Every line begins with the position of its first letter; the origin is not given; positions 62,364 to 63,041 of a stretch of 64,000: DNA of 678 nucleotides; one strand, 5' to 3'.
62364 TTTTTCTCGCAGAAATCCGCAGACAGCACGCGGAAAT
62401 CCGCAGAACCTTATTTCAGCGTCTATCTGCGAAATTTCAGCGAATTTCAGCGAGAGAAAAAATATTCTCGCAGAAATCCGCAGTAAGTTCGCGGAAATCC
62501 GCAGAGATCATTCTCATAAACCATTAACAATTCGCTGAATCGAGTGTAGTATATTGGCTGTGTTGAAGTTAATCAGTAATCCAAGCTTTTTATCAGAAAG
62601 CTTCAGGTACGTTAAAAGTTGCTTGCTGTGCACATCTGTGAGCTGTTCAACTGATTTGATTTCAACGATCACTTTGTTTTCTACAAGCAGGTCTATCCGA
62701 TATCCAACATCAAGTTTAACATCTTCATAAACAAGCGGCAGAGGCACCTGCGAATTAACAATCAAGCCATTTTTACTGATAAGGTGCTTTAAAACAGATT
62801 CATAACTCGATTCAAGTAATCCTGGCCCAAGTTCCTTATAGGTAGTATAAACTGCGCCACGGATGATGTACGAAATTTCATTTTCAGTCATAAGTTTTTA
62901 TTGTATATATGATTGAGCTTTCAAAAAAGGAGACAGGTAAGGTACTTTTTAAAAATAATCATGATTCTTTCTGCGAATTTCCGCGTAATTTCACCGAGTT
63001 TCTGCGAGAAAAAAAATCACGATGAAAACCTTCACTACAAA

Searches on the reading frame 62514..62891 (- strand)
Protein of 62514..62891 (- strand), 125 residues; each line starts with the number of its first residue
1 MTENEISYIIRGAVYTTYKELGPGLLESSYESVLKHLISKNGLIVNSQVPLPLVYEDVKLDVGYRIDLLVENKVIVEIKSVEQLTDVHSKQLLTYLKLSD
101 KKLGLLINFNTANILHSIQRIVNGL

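Call 9: search_protein_families(library=pfam, proteins=[window:62514-62891:-])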
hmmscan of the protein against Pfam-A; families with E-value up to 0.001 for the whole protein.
window:62514-62891:- (125 aa): 1 family
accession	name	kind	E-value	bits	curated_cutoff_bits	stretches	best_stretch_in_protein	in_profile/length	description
PF13366.12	PDDEXK_3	-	2.6e-38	131.4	22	1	5-121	2-117/117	PD-(D/E)XK nuclease superfamily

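Call 42: search_protein_families(library=ncbifam, proteins=[window:62514-62891:-])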
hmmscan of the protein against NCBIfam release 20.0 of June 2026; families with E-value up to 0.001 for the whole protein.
window:62514-62891:- (125 aa): 1 family
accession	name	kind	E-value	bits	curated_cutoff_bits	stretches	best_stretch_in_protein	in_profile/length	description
TIGR04256.1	GxxExxY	subfamily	1.8e-39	134.7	35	1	5-122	1-116/116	GxxExxY protein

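Call 44: find_homologous_proteins(query=window:62514-62891:-, max_evalue=1e-20)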
Query window:62514-62891:- (125 aa): 7949 proteins with E <= 1e-20 among 8000 candidates; the best 120 are listed.
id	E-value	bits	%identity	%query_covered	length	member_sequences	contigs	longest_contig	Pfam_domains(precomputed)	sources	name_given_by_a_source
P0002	6.1e-71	254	100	100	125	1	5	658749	PF13366.13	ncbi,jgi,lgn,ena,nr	ncbi:MAG TPA: GxxExxY protein [Bacteroidales bacterium]|nr:GxxExxY protein [Bacteroidales bacterium]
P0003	8.7e-62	224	86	100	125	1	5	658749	PF13366.13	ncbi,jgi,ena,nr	ncbi:MAG TPA: GxxExxY protein [Bacteroidales bacterium]|nr:GxxExxY protein [Bacteroidales bacterium]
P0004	1.0e-58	214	-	-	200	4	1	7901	PF13366.13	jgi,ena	jgi:GxxExxY protein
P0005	2.6e-50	187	70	100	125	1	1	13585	PF13366.13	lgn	-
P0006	6.8e-49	183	70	100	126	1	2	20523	PF13366.13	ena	-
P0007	2.8e-48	181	72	100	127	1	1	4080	PF13366.13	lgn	-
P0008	4.4e-48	180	68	100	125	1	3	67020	PF13366.13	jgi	jgi:GxxExxY protein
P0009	2.7e-47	178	72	98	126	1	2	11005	PF13366.13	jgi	jgi:GxxExxY protein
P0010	3.7e-47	177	73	100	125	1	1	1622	PF13366.13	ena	-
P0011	4.3e-47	177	70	100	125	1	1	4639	PF13366.13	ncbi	-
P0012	4.8e-47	177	66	100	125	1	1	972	PF13366.13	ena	-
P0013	5.6e-47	177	69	100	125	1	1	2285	PF13366.13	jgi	-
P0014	8.7e-47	176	68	100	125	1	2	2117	PF13366.13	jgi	-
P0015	1.0e-46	176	70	100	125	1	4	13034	PF13366.13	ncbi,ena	-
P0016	1.0e-46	176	67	100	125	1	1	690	PF13366.13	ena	-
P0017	1.3e-46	175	68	100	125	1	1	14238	PF13366.13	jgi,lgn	-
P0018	2.0e-46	175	69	100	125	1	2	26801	PF13366.13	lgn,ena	-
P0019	2.2e-46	175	68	100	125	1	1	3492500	PF13366.13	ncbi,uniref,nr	ncbi:GxxExxY protein [Arachidicoccus ginsenosidimutans]|uniref:GxxExxY protein n=1 Tax=Arachidicoccu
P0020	2.5e-46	174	68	100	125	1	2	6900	PF13366.13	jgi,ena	-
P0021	3.1e-46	174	67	100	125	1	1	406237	PF13366.13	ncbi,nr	ncbi:MAG: GxxExxY protein [Chitinophagaceae bacterium]|nr:GxxExxY protein [Chitinophagaceae bacteriu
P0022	3.3e-46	174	69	100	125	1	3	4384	PF13366.13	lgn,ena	-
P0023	3.3e-46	174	70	100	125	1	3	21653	PF13366.13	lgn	-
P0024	3.6e-46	174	67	100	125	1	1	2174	PF13366.13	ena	-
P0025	3.9e-46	174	69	100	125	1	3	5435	PF13366.13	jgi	jgi:GxxExxY protein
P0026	3.9e-46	174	69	100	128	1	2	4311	PF13366.13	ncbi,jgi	jgi:GxxExxY protein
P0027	4.3e-46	174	66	100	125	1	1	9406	PF13366.13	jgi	jgi:GxxExxY protein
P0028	4.4e-46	174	70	100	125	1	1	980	PF13366.13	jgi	-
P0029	5.0e-46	173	72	100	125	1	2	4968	PF13366.13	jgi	-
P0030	7.5e-46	173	70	100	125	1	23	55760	PF13366.13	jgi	jgi:GxxExxY protein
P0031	7.7e-46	173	70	100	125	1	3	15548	PF13366.13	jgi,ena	jgi:GxxExxY protein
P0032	8.6e-46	173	68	100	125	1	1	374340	PF13366.13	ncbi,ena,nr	ncbi:MAG: GxxExxY protein [Ferruginibacter sp.]|nr:GxxExxY protein [Ferruginibacter sp.]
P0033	8.7e-46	173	69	100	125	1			PF13366.13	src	-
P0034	9.6e-46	173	69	100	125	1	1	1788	PF13366.13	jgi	-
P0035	1.1e-45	172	68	100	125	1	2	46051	PF13366.13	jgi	jgi:GxxExxY protein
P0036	1.2e-45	172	66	100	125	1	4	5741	PF13366.13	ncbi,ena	-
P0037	1.4e-45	172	69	100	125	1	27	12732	PF13366.13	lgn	-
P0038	1.5e-45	172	65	100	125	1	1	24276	PF13366.13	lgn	-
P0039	1.5e-45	172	66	100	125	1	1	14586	PF13366.13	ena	-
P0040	1.5e-45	172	68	100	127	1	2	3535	PF13366.13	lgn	-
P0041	1.7e-45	172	68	100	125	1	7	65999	PF13366.13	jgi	jgi:GxxExxY protein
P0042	2.2e-45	171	67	100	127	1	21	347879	PF13366.13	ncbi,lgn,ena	-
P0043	2.2e-45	171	69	98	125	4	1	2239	PF13366.13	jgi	jgi:GxxExxY protein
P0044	2.2e-45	171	69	100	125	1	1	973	PF13366.13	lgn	-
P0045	2.5e-45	171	67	100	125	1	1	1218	PF13366.13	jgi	jgi:GxxExxY protein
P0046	2.7e-45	171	68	100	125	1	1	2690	PF13366.13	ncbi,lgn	-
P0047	2.8e-45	171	68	100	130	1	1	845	PF13366.13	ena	-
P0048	2.9e-45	171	67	100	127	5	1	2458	PF13366.13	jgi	-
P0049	2.9e-45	171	68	100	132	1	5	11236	PF13366.13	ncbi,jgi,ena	-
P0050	3.1e-45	171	70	100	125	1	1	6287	PF13366.13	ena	-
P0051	3.6e-45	171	68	100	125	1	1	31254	PF13366.13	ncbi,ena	-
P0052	3.7e-45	171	69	100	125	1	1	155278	PF13366.13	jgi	jgi:GxxExxY protein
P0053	4.0e-45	171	69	100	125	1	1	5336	PF13366.13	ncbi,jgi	-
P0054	4.2e-45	170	69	100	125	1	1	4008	PF13366.13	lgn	-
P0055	4.9e-45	170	67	100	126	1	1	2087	PF13366.13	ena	-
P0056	5.6e-45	170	64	100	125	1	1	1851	PF13366.13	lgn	-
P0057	5.7e-45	170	66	100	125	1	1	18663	PF13366.13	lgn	-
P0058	5.8e-45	170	69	100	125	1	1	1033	PF13366.13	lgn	-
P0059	5.8e-45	170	70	100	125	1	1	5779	PF13366.13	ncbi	-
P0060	6.0e-45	170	67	100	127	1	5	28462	PF13366.13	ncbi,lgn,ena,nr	ncbi:MAG: GxxExxY protein [Petrimonas sp.]|nr:GxxExxY protein [Petrimonas sp.]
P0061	6.3e-45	170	69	100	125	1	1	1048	PF13366.13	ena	-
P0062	6.3e-45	170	67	100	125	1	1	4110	PF13366.13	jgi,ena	jgi:GxxExxY protein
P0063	6.9e-45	170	67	100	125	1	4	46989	PF13366.13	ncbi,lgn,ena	-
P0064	7.6e-45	170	70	100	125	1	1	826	PF13366.13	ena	-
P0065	8.1e-45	170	68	100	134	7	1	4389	PF13366.13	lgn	-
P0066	8.2e-45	170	69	100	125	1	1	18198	PF13366.13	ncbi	-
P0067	8.2e-45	170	69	100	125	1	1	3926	PF13366.13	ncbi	-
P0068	8.8e-45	169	67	100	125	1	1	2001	PF13366.13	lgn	-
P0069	9.6e-45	169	68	100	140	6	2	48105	PF13366.13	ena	-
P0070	9.6e-45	169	67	100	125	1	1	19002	PF13366.13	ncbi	-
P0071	9.8e-45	169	69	100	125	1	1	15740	PF13366.13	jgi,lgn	-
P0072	1.0e-44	169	66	100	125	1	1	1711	PF13366.13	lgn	-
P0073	1.1e-44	169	69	100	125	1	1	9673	PF13366.13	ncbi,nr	ncbi:MAG: GxxExxY protein [Balneolaceae bacterium]|nr:MAG: GxxExxY protein [Balneolaceae bacterium]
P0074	1.2e-44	169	67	100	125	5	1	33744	PF13366.13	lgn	-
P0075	1.3e-44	169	69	100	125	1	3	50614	PF13366.13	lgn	-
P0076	1.3e-44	169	68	100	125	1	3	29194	PF13366.13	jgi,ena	-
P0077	1.4e-44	169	70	100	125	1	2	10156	PF13366.13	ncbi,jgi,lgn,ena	ncbi:MAG TPA: GxxExxY protein [Hanamia sp.]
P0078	1.4e-44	169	67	100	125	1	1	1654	PF13366.13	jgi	jgi:GxxExxY protein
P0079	1.5e-44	169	67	100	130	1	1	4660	PF13366.13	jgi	jgi:GxxExxY protein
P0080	1.5e-44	169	66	100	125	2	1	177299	PF13366.13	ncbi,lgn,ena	-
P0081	1.9e-44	168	68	100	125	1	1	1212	PF13366.13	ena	-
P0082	1.9e-44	168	64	100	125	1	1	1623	PF13366.13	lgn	-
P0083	2.0e-44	168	65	100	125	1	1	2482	PF13366.13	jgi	jgi:GxxExxY protein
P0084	2.2e-44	168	66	100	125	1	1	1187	PF13366.13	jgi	jgi:GxxExxY protein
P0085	2.9e-44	168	66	100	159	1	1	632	PF13366.13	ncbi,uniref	ncbi:GxxExxY protein, partial [Lunatibacter salilacus]|uniref:GxxExxY protein n=1 Tax=Lunatibacter s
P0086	3.0e-44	168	67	100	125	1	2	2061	PF13366.13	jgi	jgi:GxxExxY protein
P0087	3.4e-44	168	68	100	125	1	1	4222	PF13366.13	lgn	-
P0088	3.7e-44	167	66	100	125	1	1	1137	PF13366.13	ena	-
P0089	3.8e-44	167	66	100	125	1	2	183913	PF13366.13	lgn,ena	-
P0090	4.4e-44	167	66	100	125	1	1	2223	PF13366.13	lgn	-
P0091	5.1e-44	167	67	100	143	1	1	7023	PF13366.13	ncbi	-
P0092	5.6e-44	167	68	100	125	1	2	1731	PF13366.13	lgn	-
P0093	5.8e-44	167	67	100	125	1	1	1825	PF13366.13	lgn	-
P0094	6.3e-44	167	66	100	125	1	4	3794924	PF13366.13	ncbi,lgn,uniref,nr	ncbi:GxxExxY protein [Empedobacter brevis]|uniref:GxxExxY protein n=1 Tax=Empedobacter brevis TaxID=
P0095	6.8e-44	167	66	100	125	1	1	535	PF13366.13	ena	-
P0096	7.4e-44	166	69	100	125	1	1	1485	PF13366.13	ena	-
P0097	7.5e-44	166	68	100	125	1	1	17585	PF13366.13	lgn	-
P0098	9.0e-44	166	65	100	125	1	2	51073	PF13366.13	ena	-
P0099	9.5e-44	166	68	100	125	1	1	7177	PF13366.13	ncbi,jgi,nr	ncbi:MAG: GxxExxY protein [Chlorobi bacterium]|nr:GxxExxY protein [Chlorobiota bacterium]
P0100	1.1e-43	166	67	100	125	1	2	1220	PF13366.13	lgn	-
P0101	1.3e-43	166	66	100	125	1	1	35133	PF13366.13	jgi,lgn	jgi:GxxExxY protein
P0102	1.5e-43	165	68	96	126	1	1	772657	PF13366.13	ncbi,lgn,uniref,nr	ncbi:GxxExxY protein [Pedobacter aquatilis]|uniref:GxxExxY protein n=1 Tax=Pedobacter aquatilis TaxI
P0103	1.8e-43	165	66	100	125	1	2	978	PF13366.13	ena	-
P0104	1.8e-43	165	66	100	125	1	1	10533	PF13366.13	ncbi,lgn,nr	ncbi:MAG: GxxExxY protein [Bacteroidia bacterium]|nr:GxxExxY protein [Bacteroidia bacterium]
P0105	2.0e-43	165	66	100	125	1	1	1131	PF13366.13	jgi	jgi:GxxExxY protein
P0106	2.0e-43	165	68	100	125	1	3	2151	PF13366.13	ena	-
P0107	2.1e-43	165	66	100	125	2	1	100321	PF13366.13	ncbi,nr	ncbi:MAG: GxxExxY protein [Sphingobacteriaceae bacterium]|nr:GxxExxY protein [Sphingobacteriaceae ba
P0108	2.4e-43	165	67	100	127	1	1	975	PF13366.13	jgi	jgi:GxxExxY protein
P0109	2.5e-43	165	65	100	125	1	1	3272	PF13366.13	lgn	-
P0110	2.6e-43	165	66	100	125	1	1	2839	PF13366.13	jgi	jgi:GxxExxY protein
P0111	2.9e-43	165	65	100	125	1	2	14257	PF13366.13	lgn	-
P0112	3.3e-43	164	68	100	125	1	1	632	PF13366.13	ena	-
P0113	3.9e-43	164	66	100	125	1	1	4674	PF13366.13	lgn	-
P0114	4.3e-43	164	67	100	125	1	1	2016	PF13366.13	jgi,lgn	jgi:GxxExxY protein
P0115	4.7e-43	164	66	100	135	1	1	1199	PF13366.13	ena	-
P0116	4.7e-43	164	64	100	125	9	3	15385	PF13366.13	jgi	jgi:GxxExxY protein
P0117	4.7e-43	164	66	100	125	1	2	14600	PF13366.13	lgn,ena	-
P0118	4.8e-43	164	71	90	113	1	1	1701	PF13366.13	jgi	-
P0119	5.2e-43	164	65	100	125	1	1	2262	PF13366.13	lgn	-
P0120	5.2e-43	164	68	100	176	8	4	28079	PF13366.13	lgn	-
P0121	5.4e-43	164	63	100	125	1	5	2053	PF13366.13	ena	-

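Call 45: find_encoding_contigs(protein=P0005, flank=3000, max_places=2)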
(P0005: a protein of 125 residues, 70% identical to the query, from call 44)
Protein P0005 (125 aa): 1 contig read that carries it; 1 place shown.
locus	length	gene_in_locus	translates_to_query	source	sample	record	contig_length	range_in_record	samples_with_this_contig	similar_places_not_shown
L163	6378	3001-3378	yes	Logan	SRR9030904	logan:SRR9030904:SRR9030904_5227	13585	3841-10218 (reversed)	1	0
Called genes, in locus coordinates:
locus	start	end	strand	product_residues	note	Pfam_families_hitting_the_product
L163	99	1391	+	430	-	PF00162:PGK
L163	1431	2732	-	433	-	PF13173:AAA_14, PF13635:DUF4143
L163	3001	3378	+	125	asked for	PF13366:PDDEXK_3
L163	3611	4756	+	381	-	PF13173:AAA_14, PF13635:DUF4143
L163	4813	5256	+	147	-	PF00581:Rhodanese (weak)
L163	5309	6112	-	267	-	PF01135:PCMT, PF13489:Methyltransf_23, PF01209:Ubie_methyltran, PF06325:PrmA (weak), PF13649:Methyltransf_25, PF13847:Methyltransf_31, PF08241:Methyltransf_11, PF08242:Methyltransf_12, +1 more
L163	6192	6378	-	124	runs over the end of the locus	-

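Call 46: find_encoding_contigs(protein=P0006, flank=3000, max_places=2)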
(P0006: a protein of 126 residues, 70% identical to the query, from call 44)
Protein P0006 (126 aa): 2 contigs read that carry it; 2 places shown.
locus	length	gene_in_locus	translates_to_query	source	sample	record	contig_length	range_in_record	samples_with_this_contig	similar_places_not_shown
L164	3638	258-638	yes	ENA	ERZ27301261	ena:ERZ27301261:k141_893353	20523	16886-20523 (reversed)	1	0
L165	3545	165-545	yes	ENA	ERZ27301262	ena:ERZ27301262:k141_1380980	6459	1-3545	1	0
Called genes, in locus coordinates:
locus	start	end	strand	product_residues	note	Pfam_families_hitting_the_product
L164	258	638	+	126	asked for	PF13366:PDDEXK_3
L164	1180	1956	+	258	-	PF00535:Glycos_transf_2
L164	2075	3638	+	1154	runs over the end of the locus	PF02811:PHP, PF07733:DNA_pol3_alpha, PF17657:DNA_pol3_finger, PF14579:HHH_6, PF01336:tRNA_anti-codon (weak)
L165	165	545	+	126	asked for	PF13366:PDDEXK_3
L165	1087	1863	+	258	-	PF00535:Glycos_transf_2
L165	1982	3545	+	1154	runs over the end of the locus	PF02811:PHP, PF07733:DNA_pol3_alpha, PF17657:DNA_pol3_finger, PF14579:HHH_6, PF01336:tRNA_anti-codon (weak)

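Call 47: find_encoding_contigs(protein=P0008, flank=3000, max_places=2)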
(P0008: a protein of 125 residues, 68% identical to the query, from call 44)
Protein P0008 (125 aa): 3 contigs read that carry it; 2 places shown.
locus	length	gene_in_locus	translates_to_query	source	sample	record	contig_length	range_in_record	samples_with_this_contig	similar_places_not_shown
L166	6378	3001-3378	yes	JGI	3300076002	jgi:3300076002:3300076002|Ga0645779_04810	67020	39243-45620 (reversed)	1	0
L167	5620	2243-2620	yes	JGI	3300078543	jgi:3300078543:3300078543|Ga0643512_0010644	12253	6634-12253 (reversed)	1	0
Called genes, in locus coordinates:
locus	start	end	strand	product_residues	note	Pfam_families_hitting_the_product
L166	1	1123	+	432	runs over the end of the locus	PF00342:PGI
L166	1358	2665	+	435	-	PF00162:PGK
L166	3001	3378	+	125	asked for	PF13366:PDDEXK_3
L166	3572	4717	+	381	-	PF13173:AAA_14, PF13635:DUF4143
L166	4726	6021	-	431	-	PF19425:Csd3_N2, PF01551:Peptidase_M23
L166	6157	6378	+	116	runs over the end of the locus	PF02152:FolB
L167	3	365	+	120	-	?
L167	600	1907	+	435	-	PF00162:PGK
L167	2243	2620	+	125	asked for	PF13366:PDDEXK_3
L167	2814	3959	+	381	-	PF13173:AAA_14, PF13635:DUF4143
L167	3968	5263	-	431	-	PF19425:Csd3_N2, PF01551:Peptidase_M23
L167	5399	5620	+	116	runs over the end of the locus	PF02152:FolB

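Call 50: search_dna_similar(query=window:62514-62891:-, collection=plasmids, mode=protein, max_rows=40, max_evalue=1e-10)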
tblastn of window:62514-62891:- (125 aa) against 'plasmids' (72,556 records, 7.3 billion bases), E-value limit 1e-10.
Records with a match: 7; places in all: 8; records where one place covers at least 80% of the query: 7.
Best place of each record, by identity: <60% 7.
By first word of the organism name: Gemmatirosa 1; Bacteroides 1; Bernardetia 1; Sphingomonas 1; Fusobacteria 1; Prevotella 1; Treponema 1.
By predicted mobility (MOB-suite, as given by PLSDB): non-mobilizable 7.
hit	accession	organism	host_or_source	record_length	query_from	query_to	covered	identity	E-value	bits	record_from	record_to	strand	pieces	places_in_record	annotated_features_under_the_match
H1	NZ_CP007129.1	Gemmatirosa kalamazoonensis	-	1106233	1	125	97%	50.4%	2e-24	135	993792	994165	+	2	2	record has no annotation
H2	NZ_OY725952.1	Bacteroides finegoldii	-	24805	4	122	95%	46.2%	5e-27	110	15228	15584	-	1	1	GxxExxY protein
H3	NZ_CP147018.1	Bernardetia sp. Wsw4-3y2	Red alga,Red algae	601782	1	122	98%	44.7%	2e-25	106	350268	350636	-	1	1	GxxExxY protein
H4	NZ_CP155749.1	Sphingomonas parapaucimobilis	Chinese cabbage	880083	18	123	85%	49.1%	5e-25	105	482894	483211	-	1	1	GxxExxY protein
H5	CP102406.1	Fusobacteria bacterium ZRK30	pure culture,cold seep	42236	1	109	87%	42.2%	9e-13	70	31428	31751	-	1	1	GxxExxY protein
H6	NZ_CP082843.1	Prevotella nigrescens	-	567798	10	110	81%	38.6%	8e-18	85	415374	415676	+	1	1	GxxExxY protein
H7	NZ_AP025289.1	Treponema saccharophilum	-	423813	1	111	89%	33.3%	6e-12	68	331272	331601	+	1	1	GxxExxY protein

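Call 51: get_annotated_region(hit=H2, flank=700)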
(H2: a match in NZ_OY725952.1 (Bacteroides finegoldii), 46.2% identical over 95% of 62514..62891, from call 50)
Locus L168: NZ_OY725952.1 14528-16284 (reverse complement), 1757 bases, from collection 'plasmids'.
description: Bacteroides finegoldii strain Bacteroides finegoldii TSDC17.2-1.1 plasmid 50, complete sequence
organism: Bacteroides finegoldii (NCBI taxid 338188)
taxonomy: Bacteria; Bacteroidota; Bacteroidia; Bacteroidales; Bacteroidaceae; Bacteroides; Bacteroides finegoldii
host: -; source: -; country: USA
typing (MOB-suite, as given by PLSDB): non-mobilizable
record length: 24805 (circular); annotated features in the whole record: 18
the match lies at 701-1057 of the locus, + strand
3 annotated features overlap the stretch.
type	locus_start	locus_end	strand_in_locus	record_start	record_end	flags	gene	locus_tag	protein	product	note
CDS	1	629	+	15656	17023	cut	radA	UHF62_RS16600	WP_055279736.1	DNA repair protein RadA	GO:0006281 - DNA repair [Evidence IEA]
CDS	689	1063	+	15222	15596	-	-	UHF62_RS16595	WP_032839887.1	GxxExxY protein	-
CDS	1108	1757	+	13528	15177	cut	-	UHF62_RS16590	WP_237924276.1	FAD-dependent protein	-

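Call 52: get_annotated_region(hit=H3, flank=700)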
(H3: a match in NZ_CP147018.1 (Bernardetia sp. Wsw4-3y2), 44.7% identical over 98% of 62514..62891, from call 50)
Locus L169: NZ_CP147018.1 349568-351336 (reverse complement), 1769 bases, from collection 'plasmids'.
description: Bernardetia sp. Wsw4-3y2 plasmid plasmd1, complete sequence
organism: Bernardetia sp. Wsw4-3y2 (NCBI taxid 3127471)
taxonomy: Bacteria; Bacteroidota; Cytophagia; Cytophagales; Bernardetiaceae; Bernardetia; Bernardetia sp. Wsw4-3y2
host: -; source: Red alga,Red algae; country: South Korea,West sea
typing (MOB-suite, as given by PLSDB): non-mobilizable
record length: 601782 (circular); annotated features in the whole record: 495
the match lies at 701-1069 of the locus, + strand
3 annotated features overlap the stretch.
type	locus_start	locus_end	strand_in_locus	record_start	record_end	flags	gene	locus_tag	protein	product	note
CDS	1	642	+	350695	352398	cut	ade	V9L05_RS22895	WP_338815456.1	adenine deaminase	GO:0006168 - adenine salvage [Evidence IEA]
CDS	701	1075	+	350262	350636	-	-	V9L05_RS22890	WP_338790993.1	GxxExxY protein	-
CDS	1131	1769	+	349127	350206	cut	-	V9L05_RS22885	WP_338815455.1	mannose-1-phosphate guanylyltransferase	-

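Call 53: get_annotated_region(hit=H6, flank=700)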
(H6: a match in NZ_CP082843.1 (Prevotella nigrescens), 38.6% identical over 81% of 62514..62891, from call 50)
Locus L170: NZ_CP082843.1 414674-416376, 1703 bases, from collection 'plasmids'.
description: Prevotella nigrescens strain FDAARGOS_1486 plasmid unnamed, complete sequence
organism: Prevotella nigrescens (NCBI taxid 28133)
taxonomy: Bacteria; Bacteroidota; Bacteroidia; Bacteroidales; Prevotellaceae; Prevotella; Prevotella nigrescens
host: -; source: -; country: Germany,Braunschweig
typing (MOB-suite, as given by PLSDB): non-mobilizable; mating-pair formation MPF_T
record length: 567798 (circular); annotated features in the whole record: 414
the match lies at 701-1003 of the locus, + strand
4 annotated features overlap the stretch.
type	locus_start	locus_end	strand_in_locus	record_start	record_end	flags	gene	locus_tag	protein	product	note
CDS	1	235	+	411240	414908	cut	-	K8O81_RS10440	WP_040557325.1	hypothetical protein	-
CDS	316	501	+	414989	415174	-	-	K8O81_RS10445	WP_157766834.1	hypothetical protein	-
CDS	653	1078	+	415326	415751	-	-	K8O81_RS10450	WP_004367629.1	GxxExxY protein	-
CDS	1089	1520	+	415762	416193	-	-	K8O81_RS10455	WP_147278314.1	hypothetical protein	-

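Call 54: get_annotated_region(hit=H4, flank=700)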
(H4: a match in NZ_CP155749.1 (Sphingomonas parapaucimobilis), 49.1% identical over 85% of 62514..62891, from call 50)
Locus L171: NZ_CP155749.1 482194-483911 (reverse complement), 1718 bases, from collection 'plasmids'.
description: Sphingomonas parapaucimobilis strain YK209 plasmid unnamed1, complete sequence
organism: Sphingomonas parapaucimobilis (NCBI taxid 28213)
taxonomy: Bacteria; Pseudomonadota; Alphaproteobacteria; Sphingomonadales; Sphingomonadaceae; Sphingomonas; Sphingomonas parapaucimobilis
host: -; source: Chinese cabbage; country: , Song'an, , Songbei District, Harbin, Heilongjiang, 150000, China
typing (MOB-suite, as given by PLSDB): non-mobilizable
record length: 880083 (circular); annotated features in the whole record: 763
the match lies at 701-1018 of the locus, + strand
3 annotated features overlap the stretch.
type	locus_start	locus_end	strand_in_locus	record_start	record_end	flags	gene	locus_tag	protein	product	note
CDS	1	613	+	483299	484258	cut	fabD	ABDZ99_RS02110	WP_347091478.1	ACP S-malonyltransferase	GO:0006633 - fatty acid biosynthetic process [Evidence IEA]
CDS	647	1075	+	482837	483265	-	-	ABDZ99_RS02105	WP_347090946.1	GxxExxY protein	-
CDS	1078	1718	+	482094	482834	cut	fabG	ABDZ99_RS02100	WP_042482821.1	3-oxoacyl-[acyl-carrier-protein] reductase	GO:0006633 - fatty acid biosynthetic process [Evidence IEA]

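Call 58: search_solved_structures(query=window:62514-62891:-, max_evalue=0.01)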
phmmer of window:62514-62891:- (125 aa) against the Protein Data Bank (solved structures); distinct sequences matched with E-value up to 0.01: 0.

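Call 61: find_encoding_contigs(protein=P0019, flank=1500, max_places=2)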
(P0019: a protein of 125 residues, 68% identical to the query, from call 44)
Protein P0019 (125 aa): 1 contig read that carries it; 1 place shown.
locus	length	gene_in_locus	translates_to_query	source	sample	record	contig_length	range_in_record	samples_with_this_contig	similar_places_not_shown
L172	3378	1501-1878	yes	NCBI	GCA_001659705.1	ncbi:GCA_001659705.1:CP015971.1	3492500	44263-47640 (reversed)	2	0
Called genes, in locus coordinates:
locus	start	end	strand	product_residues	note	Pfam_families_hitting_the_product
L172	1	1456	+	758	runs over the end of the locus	PF00708:Acylphosphatase, PF07503:zf-HYPF, PF01300:Sua5_yciO_yrdC, PF17788:HypF_C, PF22521:HypF_C_2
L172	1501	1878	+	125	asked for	PF13366:PDDEXK_3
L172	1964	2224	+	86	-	PF01455:HupF_HypC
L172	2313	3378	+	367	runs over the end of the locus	PF01924:HypD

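Call 62: find_encoding_contigs(protein=P0094, flank=1500, max_places=2)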
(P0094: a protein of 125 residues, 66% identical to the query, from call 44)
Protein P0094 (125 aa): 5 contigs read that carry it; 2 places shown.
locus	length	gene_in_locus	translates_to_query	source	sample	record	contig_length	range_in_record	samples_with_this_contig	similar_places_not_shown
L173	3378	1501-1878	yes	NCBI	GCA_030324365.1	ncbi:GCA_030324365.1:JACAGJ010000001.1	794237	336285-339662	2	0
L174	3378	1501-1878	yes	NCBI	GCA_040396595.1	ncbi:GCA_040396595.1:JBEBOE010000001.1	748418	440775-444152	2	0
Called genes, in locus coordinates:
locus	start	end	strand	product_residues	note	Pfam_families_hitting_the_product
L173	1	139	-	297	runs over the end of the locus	PF05552:MS_channel_1st_1 (weak), PF00924:MS_channel_2nd, PF21082:MS_channel_3rd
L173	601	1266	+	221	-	PF01370:Epimerase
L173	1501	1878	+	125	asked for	PF13366:PDDEXK_3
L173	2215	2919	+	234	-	PF19187:HTH_PafC (faint), PF08220:HTH_DeoR (weak), PF08279:HTH_11, PF12840:HTH_20, PF13280:WYL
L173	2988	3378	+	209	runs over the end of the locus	-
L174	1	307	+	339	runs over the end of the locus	PF12146:Hydrolase_4 (faint)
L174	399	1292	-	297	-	PF05552:MS_channel_1st_1, PF00924:MS_channel_2nd, PF21082:MS_channel_3rd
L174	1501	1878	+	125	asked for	PF13366:PDDEXK_3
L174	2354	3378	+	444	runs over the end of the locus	PF10026:DUF2268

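Call 63: find_encoding_contigs(protein=P0060, flank=1500, max_places=2)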
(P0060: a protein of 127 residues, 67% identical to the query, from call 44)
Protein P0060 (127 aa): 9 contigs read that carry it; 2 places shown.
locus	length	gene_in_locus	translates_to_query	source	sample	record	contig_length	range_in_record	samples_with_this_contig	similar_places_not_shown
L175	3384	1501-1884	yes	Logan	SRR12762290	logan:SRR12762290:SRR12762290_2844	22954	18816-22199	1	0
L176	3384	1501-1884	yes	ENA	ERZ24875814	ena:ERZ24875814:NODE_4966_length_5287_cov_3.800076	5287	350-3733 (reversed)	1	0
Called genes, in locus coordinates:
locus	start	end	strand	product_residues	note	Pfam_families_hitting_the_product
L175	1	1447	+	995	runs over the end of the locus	PF07719:TPR_2 (faint), PF12895:ANAPC3 (faint), PF13174:TPR_6 (faint), PF13525:YfiO (faint), PF13428:TPR_14 (faint), PF14559:TPR_19 (faint), PF25064:ARM_TT21_5th (faint), PF00515:TPR_1 (faint), +5 more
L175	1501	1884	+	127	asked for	PF13366:PDDEXK_3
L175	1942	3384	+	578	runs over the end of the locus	-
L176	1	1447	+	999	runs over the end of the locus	?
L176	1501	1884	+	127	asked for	PF13366:PDDEXK_3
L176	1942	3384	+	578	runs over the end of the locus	-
